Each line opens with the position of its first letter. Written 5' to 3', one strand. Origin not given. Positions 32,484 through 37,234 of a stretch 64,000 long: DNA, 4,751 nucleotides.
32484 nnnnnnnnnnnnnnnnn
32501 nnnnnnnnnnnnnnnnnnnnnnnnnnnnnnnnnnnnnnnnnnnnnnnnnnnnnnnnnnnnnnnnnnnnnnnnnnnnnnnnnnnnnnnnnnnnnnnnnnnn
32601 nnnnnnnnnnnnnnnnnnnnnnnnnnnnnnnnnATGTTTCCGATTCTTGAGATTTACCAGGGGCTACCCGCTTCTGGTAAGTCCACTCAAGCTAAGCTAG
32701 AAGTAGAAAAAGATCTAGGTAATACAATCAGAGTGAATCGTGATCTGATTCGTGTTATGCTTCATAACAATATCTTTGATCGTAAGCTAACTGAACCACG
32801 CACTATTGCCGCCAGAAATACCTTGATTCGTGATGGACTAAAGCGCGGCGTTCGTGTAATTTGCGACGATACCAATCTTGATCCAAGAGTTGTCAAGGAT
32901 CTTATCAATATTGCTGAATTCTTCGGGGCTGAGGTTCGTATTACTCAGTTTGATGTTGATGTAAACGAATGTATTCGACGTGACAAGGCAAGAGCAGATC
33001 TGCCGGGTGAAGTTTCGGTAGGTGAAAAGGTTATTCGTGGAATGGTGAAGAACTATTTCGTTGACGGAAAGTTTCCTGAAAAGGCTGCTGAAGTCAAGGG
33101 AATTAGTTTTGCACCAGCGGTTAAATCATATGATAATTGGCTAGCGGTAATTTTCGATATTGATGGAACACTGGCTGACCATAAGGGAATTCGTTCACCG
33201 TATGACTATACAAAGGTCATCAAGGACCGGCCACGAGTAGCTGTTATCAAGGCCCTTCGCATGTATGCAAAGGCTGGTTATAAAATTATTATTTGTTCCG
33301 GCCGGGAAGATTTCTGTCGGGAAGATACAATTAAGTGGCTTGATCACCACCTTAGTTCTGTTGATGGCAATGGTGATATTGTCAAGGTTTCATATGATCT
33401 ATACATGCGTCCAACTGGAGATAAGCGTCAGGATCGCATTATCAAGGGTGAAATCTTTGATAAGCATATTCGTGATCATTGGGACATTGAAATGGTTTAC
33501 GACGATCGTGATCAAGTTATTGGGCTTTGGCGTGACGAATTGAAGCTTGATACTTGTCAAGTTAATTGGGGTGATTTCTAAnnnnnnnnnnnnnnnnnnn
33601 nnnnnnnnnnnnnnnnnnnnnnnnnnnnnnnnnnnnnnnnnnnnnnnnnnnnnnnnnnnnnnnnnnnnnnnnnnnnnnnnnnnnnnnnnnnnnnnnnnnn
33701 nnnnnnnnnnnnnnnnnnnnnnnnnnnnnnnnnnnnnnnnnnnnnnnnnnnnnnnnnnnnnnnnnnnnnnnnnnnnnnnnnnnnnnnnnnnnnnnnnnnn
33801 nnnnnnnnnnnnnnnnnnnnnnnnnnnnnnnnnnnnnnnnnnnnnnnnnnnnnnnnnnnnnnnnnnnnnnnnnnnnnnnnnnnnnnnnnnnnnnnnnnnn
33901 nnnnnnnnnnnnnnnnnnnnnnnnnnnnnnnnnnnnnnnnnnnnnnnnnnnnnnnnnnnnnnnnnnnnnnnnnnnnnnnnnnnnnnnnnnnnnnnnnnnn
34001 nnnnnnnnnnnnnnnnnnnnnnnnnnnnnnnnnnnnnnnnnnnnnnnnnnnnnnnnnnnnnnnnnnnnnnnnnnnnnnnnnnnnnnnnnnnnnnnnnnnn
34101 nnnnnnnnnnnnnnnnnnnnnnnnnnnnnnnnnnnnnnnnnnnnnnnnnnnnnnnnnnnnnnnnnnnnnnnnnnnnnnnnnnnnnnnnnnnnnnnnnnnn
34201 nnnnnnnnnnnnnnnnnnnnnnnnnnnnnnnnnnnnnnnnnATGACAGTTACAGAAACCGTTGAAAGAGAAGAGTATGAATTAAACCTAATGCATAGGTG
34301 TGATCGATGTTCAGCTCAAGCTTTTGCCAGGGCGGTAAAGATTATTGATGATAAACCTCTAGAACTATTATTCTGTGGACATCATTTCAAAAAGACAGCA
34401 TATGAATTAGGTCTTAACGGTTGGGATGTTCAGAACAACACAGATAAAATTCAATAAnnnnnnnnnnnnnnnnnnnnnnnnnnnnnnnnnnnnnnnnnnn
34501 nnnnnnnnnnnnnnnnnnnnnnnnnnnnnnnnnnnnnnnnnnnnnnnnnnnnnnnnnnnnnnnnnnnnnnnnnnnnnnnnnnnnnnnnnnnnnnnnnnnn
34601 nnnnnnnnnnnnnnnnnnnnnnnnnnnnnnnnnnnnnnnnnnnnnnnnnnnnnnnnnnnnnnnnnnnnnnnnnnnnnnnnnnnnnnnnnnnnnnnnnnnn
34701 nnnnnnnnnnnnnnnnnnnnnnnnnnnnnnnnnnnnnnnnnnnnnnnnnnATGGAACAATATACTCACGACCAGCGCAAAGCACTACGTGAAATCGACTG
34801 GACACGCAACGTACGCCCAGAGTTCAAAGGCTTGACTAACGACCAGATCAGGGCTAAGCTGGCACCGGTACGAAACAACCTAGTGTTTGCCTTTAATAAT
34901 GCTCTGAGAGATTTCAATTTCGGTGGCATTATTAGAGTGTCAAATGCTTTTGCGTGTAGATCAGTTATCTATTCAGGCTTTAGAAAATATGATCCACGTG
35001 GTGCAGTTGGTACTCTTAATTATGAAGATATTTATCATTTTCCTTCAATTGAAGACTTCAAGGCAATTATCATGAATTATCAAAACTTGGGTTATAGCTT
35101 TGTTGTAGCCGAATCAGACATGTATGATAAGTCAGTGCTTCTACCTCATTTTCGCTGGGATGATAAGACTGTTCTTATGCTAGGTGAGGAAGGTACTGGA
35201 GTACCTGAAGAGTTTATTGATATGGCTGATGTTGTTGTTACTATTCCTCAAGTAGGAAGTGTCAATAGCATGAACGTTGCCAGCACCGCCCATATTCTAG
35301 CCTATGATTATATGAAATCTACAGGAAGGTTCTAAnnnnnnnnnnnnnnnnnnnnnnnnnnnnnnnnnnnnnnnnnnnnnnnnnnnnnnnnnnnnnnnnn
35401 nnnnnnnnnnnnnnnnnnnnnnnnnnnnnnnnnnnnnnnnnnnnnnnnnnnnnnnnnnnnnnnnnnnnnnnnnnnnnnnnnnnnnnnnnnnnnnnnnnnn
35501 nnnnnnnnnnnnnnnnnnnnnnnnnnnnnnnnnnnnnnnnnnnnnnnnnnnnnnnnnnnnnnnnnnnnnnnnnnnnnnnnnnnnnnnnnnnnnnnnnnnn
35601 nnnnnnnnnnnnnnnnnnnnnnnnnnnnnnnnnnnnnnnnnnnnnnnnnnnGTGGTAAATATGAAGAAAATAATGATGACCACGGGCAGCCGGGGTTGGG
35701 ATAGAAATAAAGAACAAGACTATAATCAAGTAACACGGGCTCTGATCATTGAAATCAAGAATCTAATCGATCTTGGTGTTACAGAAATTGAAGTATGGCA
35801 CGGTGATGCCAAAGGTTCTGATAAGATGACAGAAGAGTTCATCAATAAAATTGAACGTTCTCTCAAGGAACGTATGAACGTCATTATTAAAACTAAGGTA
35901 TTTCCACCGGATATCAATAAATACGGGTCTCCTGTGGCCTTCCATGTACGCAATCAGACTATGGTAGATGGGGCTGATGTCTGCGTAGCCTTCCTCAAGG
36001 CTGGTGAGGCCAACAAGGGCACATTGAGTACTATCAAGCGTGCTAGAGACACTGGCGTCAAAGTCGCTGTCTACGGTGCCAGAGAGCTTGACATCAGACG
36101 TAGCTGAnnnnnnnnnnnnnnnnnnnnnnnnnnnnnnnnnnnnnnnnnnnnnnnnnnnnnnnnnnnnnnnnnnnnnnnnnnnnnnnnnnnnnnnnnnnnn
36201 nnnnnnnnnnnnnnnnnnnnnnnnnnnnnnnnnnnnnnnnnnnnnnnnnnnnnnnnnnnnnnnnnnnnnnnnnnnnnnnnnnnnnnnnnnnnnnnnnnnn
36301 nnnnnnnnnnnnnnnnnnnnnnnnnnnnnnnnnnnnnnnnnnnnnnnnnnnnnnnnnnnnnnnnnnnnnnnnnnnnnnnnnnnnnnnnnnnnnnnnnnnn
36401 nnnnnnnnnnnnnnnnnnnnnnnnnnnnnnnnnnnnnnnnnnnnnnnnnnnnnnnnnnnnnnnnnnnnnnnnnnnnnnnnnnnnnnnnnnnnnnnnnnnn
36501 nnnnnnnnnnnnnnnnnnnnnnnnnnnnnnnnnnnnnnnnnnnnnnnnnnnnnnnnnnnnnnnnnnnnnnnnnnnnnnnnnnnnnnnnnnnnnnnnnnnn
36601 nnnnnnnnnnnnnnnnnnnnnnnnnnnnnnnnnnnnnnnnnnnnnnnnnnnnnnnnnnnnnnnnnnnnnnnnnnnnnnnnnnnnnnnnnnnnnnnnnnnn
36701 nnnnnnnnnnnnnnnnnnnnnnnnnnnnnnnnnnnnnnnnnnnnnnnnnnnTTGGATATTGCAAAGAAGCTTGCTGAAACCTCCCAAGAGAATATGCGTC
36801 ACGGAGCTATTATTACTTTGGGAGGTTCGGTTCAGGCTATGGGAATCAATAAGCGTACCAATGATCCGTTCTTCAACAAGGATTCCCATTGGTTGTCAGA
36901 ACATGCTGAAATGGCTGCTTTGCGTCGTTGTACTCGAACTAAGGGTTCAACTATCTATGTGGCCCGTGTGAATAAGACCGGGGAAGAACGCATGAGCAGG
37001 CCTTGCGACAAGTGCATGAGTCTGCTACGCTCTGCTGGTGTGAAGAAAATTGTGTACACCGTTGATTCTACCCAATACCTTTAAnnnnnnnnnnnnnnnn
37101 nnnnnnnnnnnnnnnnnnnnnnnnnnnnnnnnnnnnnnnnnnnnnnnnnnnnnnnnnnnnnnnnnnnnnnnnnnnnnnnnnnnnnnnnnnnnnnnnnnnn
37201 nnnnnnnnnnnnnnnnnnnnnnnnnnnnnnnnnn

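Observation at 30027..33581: T4-type tRNA repair cassette (Pnkp + Rnl1) embedded with a minimal nucleotidyltransferase and an HNH homing endonuclease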

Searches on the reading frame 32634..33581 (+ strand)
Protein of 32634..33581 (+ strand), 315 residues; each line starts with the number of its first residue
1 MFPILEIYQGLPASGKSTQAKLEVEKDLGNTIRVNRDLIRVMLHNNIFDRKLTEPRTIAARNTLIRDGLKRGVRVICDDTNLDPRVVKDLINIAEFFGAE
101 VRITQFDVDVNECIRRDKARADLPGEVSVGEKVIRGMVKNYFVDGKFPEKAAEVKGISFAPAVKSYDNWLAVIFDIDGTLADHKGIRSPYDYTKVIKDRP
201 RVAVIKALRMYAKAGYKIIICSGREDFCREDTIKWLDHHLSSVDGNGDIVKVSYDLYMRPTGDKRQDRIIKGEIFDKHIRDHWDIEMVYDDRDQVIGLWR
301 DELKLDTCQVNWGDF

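Call 3: search_protein_families(library=pfam, proteins=[window:32634-33581:+], max_evalue=0.01)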
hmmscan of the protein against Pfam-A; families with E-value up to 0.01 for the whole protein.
window:32634-33581:+ (315 aa): 7 families
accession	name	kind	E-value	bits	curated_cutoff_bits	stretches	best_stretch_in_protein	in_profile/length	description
PF25109.1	HAD_PNKP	-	1.8e-46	158.2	27.6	1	171-315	3-143/143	Polynucleotide kinase PNKP phosphatase domain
PF13671.12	AAA_33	-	1.1e-17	65.1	27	1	9-141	5-140/143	AAA domain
PF24694.1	LNS2_PITM1-3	-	4.1e-08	33.7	27.7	1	172-239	1-61/124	PITM 1-3, LNS2 domain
PF08282.18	Hydrolase_3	-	1.9e-05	24.9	20.9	1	172-251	1-67/255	haloacid dehalogenase-like hydrolase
PF08433.16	KTI12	-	2.2e-05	24.6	22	1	7-123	5-122/271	Chromatin associated protein KTI12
PF03767.20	Acid_phosphat_B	-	0.002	18.1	27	1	165-238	73-159/230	HAD superfamily, subfamily IIIB (Acid phosphatase)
PF00702.32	Hydrolase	-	0.0099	16.7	26.4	0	171-184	3-16/191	haloacid dehalogenase-like hydrolase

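Call 4: search_protein_families(library=phrogs, proteins=[window:32634-33581:+], max_evalue=0.001)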
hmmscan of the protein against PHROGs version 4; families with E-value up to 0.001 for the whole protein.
window:32634-33581:+ (315 aa): 4 families
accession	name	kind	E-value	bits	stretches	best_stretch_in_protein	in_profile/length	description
phrog_505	-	other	1.1e-81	275.5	1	6-315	5-295/295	polynucleotide kinase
phrog_415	-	other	4.8e-24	86.3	1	171-302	23-157/218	polynucleotide kinase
phrog_2071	-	other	4.5e-08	34.2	1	3-154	16-158/282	ATPase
phrog_1238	-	moron, auxiliary metabolic gene and host takeover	1.1e-05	26.1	1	168-257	21-111/155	phosphoheptose isomerase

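Call 7: search_dna_similar(query=window:32634-33581:+, collection=phages, mode=protein, max_rows=25)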
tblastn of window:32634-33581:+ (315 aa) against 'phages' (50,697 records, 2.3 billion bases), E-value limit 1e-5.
Records with a match: 2283; places in all: 2283; records where one place covers at least 80% of the query: 2085.
Best place of each record, by identity: <60% 2283.
By first word of the organism name: Escherichia 670; Klebsiella 345; Mycobacterium 318; Streptomyces 133; Shigella 96; Aeromonas 77; Acinetobacter 69; Vibrio 68; Enterobacter 58; Enterobacteria 51; and 52 more.
By host as written in the record: Escherichia coli 273; Mycobacterium smegmatis mc2 155 225; - 202; Klebsiella pneumoniae 130; Streptomyces griseus ATCC 10137 52; Mycobacterium smegmatis mc#155 50; Streptomyces lividans JI 1326 31; Escherichia coli B 28; and 486 more.
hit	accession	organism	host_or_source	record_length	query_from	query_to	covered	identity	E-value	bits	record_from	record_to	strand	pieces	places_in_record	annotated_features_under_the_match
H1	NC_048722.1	Streptomyces phage Wofford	Streptomyces griseus ATCC 10137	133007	5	315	99%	39.9%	3e-51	187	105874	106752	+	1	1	206: polynucleotide kinase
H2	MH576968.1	Streptomyces phage Wofford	Streptomyces griseus ATCC 10137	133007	5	315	99%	39.9%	3e-51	187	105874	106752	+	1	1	206: polynucleotide kinase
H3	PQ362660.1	Streptomyces phage Elmer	Streptomyces lividans JI 1326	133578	5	315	99%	39.9%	3e-51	187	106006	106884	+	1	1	214: polynucleotide kinase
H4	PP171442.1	Streptomyces phage Naboo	soil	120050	4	315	99%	39.4%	1e-49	182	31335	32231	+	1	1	record has no annotation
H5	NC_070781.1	Streptomyces phage Tomas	Streptomyces sanglieri UNT16F27A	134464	4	315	99%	39.4%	1e-49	182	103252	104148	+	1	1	203: phosphoheptose isomerase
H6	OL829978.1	Streptomyces phage Tomas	Streptomyces sanglieri UNT16F27A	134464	4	315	99%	39.4%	1e-49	182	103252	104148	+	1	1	203: polynucleotide kinase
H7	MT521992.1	Rhodococcus phage NiceHouse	Rhodococcus erythropolis NRRL B-1574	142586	7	315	98%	39.5%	5e-43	163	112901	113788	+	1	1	205: polynucleotide kinase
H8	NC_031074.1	Gordonia phage Bantam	Gordonia terrae 3612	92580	5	315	99%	39.2%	2e-42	161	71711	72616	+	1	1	113: polynucleotide kinase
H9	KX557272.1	Gordonia phage Bantam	Gordonia terrae 3612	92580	5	315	99%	39.2%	2e-42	161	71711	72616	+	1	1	113: polynucleotide kinase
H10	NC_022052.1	Mycobacterium phage Whirlwind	Mycobacterium smegamtis mc2 155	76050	1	315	100%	38.5%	2e-43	164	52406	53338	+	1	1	76: polynucleotide kinase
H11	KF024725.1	Mycobacterium phage Whirlwind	Mycobacterium smegamtis mc2 155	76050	1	315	100%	38.5%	2e-43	164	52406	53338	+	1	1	76: polynucleotide kinase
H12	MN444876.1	Streptomyces phage Daubenski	Streptomyces griseus ATCC 10137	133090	5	315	99%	38.9%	6e-48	177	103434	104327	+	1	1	185: polynucleotide kinase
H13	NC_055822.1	Streptomyces phage Daubenski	Streptomyces griseus ATCC 10137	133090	5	315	99%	38.9%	6e-48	177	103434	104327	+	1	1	185: polynucleotide kinase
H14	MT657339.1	Gordonia phage SpeedDemon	Gordonia terrae 3612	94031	4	315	99%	38.6%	4e-42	160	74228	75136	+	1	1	1150: polynucleotide kinase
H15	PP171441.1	Streptomyces phage Mandalore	soil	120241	5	315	99%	38.6%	4e-52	189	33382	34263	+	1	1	record has no annotation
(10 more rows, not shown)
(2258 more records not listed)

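Call 17: search_solved_structures(query=window:32634-33581:+, max_evalue=0.001, show_alignments=1)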
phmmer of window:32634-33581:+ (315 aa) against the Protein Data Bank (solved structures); distinct sequences matched with E-value up to 0.001: 6.
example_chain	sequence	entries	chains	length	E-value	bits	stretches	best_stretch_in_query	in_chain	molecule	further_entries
4xrp_A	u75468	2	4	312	5.5e-36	127.6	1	2-315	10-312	Pnkp1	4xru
1ltq_A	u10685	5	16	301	3.5e-30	108.5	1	9-315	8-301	POLYNUCLEOTIDE KINASE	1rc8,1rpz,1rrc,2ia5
5uj0_A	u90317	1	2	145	9.2e-25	90.7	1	171-315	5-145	Polynucleotide kinase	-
1ly1_A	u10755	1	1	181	1.1e-06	31.3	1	9-191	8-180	polynucleotide kinase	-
3adb_A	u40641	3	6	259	0.00033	23.2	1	5-127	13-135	L-seryl-tRNA(Sec) kinase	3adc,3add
3a4l_A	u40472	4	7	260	0.00033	23.2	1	5-127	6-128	L-seryl-tRNA(Sec) kinase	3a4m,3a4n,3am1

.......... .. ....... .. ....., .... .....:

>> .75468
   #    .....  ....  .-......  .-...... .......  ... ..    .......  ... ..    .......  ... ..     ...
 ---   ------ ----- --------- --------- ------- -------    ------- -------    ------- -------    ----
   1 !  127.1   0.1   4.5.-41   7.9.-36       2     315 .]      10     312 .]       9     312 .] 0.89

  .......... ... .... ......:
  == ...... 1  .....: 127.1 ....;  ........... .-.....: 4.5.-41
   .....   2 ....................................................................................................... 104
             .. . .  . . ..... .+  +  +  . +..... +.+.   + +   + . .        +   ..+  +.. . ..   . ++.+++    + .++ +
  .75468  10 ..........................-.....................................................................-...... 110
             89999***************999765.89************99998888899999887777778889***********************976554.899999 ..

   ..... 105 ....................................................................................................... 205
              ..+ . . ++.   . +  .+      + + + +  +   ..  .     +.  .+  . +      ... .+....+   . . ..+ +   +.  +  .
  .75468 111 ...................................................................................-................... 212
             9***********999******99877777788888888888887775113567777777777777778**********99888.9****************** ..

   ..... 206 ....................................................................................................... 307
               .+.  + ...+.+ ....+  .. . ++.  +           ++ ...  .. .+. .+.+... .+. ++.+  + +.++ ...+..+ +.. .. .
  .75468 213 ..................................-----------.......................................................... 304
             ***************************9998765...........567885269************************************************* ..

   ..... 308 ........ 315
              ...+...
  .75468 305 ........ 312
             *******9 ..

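Call 55: search_protein_families(library=ncbifam, proteins=[window:32634-33581:+], max_evalue=0.01)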
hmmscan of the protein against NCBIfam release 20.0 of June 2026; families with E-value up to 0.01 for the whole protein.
window:32634-33581:+ (315 aa): 10 families
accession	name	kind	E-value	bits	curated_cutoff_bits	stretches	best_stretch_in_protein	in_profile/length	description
TIGR03574.1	selen_PSTK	equivalog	4.1e-09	36.3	290.5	1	7-127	3-124/249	L-seryl-tRNA(Sec) kinase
TIGR00099.1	Cof-subfamily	subfamily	3.8e-06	26.7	137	1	172-247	2-63/256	Cof-type HAD-IIB family hydrolase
TIGR01662.1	HAD-SF-IIIA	subfamily_domain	7.3e-06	26.1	44.6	1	171-240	2-71/141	HAD-IIIA family hydrolase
TIGR04075.1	bacter_Pnkp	equivalog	7.7e-06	24.4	750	1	10-191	15-183/851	polynucleotide kinase-phosphatase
TIGR01484.1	HAD-SF-IIB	subfamily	7.8e-05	22.8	41.8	1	172-284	2-110/221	HAD-IIB family hydrolase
TIGR01689.1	EcbF-BcbF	subfamily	0.00028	20.8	162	1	172-230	4-55/126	capsule biosynthesis phosphatase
TIGR01681.1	HAD-SF-IIIC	subfamily_domain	0.00047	21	35.75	0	172-227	3-60/132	HAD-IIIC family phosphatase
TIGR01487.1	Pglycolate_arch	equivalog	0.00086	19.2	122.75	1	171-288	3-105/215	phosphoglycolate phosphatase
NF005253.0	PRK06762.1-4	equivalog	0.008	16.4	159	0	6-121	5-117/166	hypothetical protein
NF005255.0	PRK06762.2-2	equivalog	0.0097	15.9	140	0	4-120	4-117/163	hypothetical protein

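Call 56: search_protein_families(library=padloc, proteins=[window:32634-33581:+], max_evalue=0.01)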
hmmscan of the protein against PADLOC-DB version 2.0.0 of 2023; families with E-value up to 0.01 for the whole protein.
window:32634-33581:+ (315 aa): 1 family
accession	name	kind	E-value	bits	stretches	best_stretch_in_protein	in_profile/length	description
PDLC01900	CARF4--CARF_PDDEXK_AAA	-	5.9e-05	19.9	1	7-151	7-155/556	-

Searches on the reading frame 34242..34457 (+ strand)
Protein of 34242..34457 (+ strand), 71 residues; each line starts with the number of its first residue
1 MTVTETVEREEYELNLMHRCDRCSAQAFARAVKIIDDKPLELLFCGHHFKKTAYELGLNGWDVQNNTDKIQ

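Call 70: search_protein_families(library=pfam, proteins=[window:34242-34457:+], max_evalue=0.01)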
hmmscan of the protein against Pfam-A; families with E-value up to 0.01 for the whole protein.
window:34242-34457:+ (71 aa): 1 family
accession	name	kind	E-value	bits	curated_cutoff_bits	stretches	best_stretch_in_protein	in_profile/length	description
PF24254.1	DUF7455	-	4.4e-16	58.5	27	1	14-70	1-54/54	Domain of unknown function (DUF7455)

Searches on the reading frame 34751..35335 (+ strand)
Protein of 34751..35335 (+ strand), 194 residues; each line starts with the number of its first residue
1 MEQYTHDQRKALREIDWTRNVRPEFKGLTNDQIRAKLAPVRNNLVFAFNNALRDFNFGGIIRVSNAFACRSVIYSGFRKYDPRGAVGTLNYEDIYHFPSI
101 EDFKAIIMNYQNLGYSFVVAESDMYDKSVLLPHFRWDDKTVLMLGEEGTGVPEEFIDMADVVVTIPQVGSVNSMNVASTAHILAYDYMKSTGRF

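Call 3: search_protein_families(library=pfam, proteins=[window:34751-35335:+], max_evalue=0.01)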
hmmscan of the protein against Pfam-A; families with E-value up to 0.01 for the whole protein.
window:34751-35335:+ (194 aa): 1 family
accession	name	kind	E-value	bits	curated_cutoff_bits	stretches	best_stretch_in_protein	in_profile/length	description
PF00588.24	SpoU_methylase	-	2.3e-22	80.1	29.7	1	49-185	7-142/142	SpoU rRNA Methylase family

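Call 4: search_protein_families(library=phrogs, proteins=[window:34751-35335:+], max_evalue=0.001)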
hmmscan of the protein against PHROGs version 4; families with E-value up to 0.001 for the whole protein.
window:34751-35335:+ (194 aa): 0 families

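Call 55: search_protein_families(library=ncbifam, proteins=[window:34751-35335:+], max_evalue=0.01)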
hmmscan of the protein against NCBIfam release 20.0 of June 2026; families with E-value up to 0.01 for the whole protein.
window:34751-35335:+ (194 aa): 10 families
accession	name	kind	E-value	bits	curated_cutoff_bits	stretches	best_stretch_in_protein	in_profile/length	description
TIGR00186.1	rRNA_methyl_3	equivalog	7.4e-13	48.5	160.15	1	44-187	94-236/240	23S rRNA (guanosine(2251)-2'-O)-methyltransferase RlmB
NF008117.0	PRK10864.1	equivalog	8.9e-13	48.1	267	1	42-187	195-338/344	tRNA/rRNA methyltransferase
TIGR00185.1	tRNA_yibK_trmL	equivalog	2.4e-10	40.5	190.6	1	56-190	14-147/154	tRNA (uridine(34)/cytosine(34)/5-carboxymethylaminomethyluridine(34)-2'-O)-methyltransferase TrmL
NF008295.0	PRK11081.1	equivalog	5.8e-10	39.1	227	1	33-186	9-160/230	tRNA (guanosine(18)-2'-O)-methyltransferase TrmH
TIGR00050.1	rRNA_methyl_1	subfamily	1e-05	25.5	167.15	1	139-188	105-154/233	TrmJ/YjtD family RNA methyltransferase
NF000477.1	NshR_TsnR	equivalog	0.00039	19.9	425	1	136-184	209-257/266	NshR/TsnR family 23S rRNA methyltransferase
NF041077.1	tRNAmeth_TrmJ_Sulfolob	equivalog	0.00082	19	350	1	123-191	84-155/229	tRNA (cytidine-2'-O-)-methyltransferase TrmJ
NF007752.0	PRK10433.1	equivalog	0.0013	18.2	212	1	133-187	101-155/228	tRNA/rRNA methyltransferase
NF007683.0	PRK10358.1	equivalog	0.0015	18.5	282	1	56-189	14-146/157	tRNA (uridine(34)/cytosine(34)/5-carboxymethylaminomethyluridine(34)-2'-O)-methyltransferase TrmL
NF008386.0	PRK11181.1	equivalog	0.0028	16.9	366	1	139-188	190-239/244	23S rRNA (guanosine(2251)-2'-O)-methyltransferase RlmB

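Call 68: search_solved_structures(query=window:34751-35335:+, max_evalue=0.001)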
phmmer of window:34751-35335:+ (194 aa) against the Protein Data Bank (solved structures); distinct sequences matched with E-value up to 0.001: 7.
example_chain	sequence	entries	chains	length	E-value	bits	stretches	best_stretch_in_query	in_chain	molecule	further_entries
2ha8_A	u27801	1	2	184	4.2e-09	39.5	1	43-189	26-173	TAR (HIV-1) RNA loop binding protein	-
1x7o_A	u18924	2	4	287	5.6e-08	35.8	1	38-189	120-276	rRNA methyltransferase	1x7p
1zjr_A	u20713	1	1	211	5.8e-08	35.8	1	37-188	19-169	tRNA (Guanosine-2'-O-)-methyltransferase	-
7edc_A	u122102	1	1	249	2.6e-06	30.4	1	43-188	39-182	tRNA (guanosine(18)-2'-O)-methyltransferase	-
9h1k_A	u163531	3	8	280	0.0001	25.2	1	54-190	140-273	23S rRNA methyltransferase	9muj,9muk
1v2x_A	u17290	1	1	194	0.00038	23.4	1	137-188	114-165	tRNA (Gm18) methyltransferase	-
4x3l_A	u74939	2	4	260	0.0004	23.3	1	140-190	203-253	RNA 2'-O ribose methyltransferase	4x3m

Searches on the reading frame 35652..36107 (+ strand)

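Call 3: search_protein_families(library=pfam, proteins=[window:35652-36107:+], max_evalue=0.01)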
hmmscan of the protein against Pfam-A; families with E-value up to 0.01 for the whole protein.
window:35652-36107:+ (151 aa): 0 families

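Call 4: search_protein_families(library=phrogs, proteins=[window:35652-36107:+], max_evalue=0.001)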
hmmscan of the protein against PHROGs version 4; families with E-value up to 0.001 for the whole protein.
window:35652-36107:+ (151 aa): 2 families
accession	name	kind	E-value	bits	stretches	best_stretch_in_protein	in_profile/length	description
phrog_289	-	other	2.5e-16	60.6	1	3-144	20-141/500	GTP-binding domain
phrog_16939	-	unknown function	1e-05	25.8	1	9-141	4-121/330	-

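Call 55: search_protein_families(library=ncbifam, proteins=[window:35652-36107:+], max_evalue=0.01)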
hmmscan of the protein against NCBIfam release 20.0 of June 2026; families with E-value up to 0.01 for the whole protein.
window:35652-36107:+ (151 aa): 0 families

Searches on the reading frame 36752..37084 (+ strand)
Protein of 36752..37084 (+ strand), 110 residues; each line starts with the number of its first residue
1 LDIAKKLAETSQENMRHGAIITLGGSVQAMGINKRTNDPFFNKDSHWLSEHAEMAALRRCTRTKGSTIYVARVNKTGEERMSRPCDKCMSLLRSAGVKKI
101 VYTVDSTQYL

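Call 3: search_protein_families(library=pfam, proteins=[window:36752-37084:+], max_evalue=0.01)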
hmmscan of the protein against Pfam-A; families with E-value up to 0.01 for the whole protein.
window:36752-37084:+ (110 aa): 2 families
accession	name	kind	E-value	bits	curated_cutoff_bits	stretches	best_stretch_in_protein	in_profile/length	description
PF00383.29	dCMP_cyt_deam_1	-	2.6e-10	40.5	25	1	1-103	8-101/102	Cytidine and deoxycytidylate deaminase zinc-binding region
PF14437.12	MafB19-deam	-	3.9e-06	27.3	27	1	10-105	18-102/142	MafB19-like deaminase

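Call 4: search_protein_families(library=phrogs, proteins=[window:36752-37084:+], max_evalue=0.001)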
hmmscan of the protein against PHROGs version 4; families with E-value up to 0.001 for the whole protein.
window:36752-37084:+ (110 aa): 3 families
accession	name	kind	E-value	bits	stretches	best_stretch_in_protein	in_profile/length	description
phrog_174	-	DNA, RNA and nucleotide metabolism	5.1e-18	66.8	1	1-103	121-224/384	dCMP deaminase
phrog_18355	-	DNA, RNA and nucleotide metabolism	1.8e-09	38.5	1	51-106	4-51/52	deoxycytidinylate deaminase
phrog_2369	-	DNA, RNA and nucleotide metabolism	9.4e-05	23.6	0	49-104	78-125/195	dCMP deaminase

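Call 55: search_protein_families(library=ncbifam, proteins=[window:36752-37084:+], max_evalue=0.01)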
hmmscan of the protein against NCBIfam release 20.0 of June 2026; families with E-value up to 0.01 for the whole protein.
window:36752-37084:+ (110 aa): 3 families
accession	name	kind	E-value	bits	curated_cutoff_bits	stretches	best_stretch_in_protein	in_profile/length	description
NF041025.1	antiphage_deaminase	equivalog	0.00017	20.6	400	1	51-102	339-385/437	anti-phage dCTP deaminase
TIGR00326.1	eubact_ribD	equivalog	0.00063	19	156.35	1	2-105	6-95/343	bifunctional diaminohydroxyphosphoribosylaminopyrimidine deaminase/5-amino-6-(5-phosphoribosylamino)uracil reductase RibD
TIGR02571.1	ComEB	equivalog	0.00073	19.5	219.45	1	24-105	41-117/151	ComE operon protein 2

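Call 69: search_solved_structures(query=window:36752-37084:+, max_evalue=0.001)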
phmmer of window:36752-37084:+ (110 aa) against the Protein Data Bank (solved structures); distinct sequences matched with E-value up to 0.001: 0.
